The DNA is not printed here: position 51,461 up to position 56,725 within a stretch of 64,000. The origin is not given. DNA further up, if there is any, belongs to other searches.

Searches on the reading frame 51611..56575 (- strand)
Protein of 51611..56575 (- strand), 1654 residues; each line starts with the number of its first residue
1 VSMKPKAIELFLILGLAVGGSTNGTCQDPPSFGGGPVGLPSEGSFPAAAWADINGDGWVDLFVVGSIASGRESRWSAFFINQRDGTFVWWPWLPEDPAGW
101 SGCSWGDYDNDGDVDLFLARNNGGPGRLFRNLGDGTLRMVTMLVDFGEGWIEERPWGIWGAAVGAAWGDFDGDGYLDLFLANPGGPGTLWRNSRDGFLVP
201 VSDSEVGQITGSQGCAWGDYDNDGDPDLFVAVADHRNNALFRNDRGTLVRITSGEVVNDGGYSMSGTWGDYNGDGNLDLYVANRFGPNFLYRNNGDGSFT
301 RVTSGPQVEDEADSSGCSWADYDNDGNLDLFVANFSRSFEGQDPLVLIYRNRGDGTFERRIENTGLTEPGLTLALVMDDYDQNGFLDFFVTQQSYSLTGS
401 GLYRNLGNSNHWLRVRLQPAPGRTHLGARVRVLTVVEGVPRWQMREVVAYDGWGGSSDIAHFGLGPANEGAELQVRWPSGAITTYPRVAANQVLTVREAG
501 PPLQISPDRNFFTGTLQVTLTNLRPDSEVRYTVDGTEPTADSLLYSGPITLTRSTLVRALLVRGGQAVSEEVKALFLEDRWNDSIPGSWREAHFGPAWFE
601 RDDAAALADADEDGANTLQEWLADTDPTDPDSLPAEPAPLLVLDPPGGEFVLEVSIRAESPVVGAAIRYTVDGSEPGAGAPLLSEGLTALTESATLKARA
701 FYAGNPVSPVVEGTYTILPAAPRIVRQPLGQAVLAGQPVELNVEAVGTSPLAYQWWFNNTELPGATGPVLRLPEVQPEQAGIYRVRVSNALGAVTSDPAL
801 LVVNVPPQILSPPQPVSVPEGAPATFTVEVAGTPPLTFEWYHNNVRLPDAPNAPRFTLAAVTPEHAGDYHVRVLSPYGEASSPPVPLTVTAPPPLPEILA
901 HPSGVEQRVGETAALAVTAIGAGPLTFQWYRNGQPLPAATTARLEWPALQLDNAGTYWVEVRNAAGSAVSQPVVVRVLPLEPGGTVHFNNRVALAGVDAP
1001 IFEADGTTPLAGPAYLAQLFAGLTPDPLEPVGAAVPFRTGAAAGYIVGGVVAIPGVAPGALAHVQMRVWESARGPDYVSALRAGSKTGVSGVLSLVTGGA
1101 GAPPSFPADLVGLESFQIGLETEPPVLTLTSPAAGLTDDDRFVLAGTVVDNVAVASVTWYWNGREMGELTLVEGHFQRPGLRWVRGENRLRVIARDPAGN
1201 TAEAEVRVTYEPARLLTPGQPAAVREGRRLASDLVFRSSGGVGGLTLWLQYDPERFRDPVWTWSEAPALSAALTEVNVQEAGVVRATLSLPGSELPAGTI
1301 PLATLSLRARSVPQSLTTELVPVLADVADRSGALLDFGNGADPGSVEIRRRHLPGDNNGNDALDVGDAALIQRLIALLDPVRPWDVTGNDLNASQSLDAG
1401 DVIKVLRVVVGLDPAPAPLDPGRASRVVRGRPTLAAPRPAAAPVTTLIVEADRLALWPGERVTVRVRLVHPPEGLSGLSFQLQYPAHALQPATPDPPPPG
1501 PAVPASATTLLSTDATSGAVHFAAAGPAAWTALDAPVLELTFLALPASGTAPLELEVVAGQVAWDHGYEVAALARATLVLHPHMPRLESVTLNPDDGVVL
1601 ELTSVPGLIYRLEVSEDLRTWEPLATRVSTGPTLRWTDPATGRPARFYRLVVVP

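Call 74: search_protein_families(library=pfam, proteins=[window:51611-56575:-], max_evalue=0.0001)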
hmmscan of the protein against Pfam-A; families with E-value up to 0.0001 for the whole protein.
window:51611-56575:- (1654 aa): 12 families
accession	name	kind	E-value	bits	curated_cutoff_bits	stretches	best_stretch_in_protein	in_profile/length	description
PF13517.12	FG-GAP_3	-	8.9e-50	167.6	26.9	6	270-332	1-61/61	FG-GAP-like repeat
PF13927.12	Ig_3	-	9.8e-33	113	30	3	806-872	1-75/78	Immunoglobulin domain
PF13290.12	CHB_HEX_C_1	-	1.9e-25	89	22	2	510-570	4-64/67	Chitobiase/beta-hexosaminidase C-terminal domain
PF07679.22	I-set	-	9.3e-25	87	23.7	2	807-882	1-84/90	Immunoglobulin I-set domain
PF13287.12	Fn3_assoc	-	3.2e-22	78.8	23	2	518-570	1-53/59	Fn3 associated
PF13895.12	Ig_2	-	1.1e-18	67.6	27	1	809-889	3-79/79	Immunoglobulin domain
PF01839.29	FG-GAP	-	8.1e-16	58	22.1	0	165-186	5-26/37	FG-GAP repeat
PF07593.17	UnbV_ASPIC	-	8.2e-13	48.5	23.4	1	426-495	2-68/68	ASPIC and UnbV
PF06832.18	BiPBP_C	-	2.6e-11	43.7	26.8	0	911-970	31-87/90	Penicillin-Binding Protein C-terminus Family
PF00801.26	PKD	-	8.7e-09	35.7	23.5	0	814-873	7-63/80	PKD domain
PF00047.31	ig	-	1.1e-08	35.7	21.8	0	732-795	4-78/81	Immunoglobulin domain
PF17957.7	Big_7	-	4.2e-05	24.5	24.1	0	1125-1169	1-47/70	Bacterial Ig domain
